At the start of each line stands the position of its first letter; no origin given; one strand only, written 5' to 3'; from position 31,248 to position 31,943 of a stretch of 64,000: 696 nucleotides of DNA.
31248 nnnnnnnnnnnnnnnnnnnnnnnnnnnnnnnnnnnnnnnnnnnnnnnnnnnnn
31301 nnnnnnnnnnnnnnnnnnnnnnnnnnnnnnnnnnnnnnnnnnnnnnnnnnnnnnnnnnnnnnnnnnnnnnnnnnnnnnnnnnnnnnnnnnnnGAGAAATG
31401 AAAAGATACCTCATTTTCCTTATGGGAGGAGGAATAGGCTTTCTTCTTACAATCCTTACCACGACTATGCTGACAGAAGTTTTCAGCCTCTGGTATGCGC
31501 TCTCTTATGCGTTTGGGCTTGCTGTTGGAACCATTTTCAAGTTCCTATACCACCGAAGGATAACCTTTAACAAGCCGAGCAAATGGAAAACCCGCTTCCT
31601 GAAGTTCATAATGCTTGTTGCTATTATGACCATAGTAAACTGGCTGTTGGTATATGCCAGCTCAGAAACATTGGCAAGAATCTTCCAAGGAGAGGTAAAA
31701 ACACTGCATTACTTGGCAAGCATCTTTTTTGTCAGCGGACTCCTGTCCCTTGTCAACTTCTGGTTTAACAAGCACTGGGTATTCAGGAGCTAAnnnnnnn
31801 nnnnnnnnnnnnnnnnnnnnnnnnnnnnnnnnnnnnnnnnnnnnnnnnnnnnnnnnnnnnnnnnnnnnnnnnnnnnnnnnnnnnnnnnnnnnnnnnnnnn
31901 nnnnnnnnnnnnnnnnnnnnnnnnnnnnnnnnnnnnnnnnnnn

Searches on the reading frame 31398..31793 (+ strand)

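Call 74: search_protein_families(library=pfam, proteins=[window:31398-31793:+], max_evalue=0.0001)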
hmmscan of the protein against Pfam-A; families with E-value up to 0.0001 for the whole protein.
window:31398-31793:+ (131 aa): 1 family
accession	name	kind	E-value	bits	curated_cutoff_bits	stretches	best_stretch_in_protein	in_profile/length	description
PF04138.20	GtrA_DPMS_TM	-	2.2e-15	57.3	26.1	1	7-129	2-117/117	GtrA/DPMS, transmembrane domain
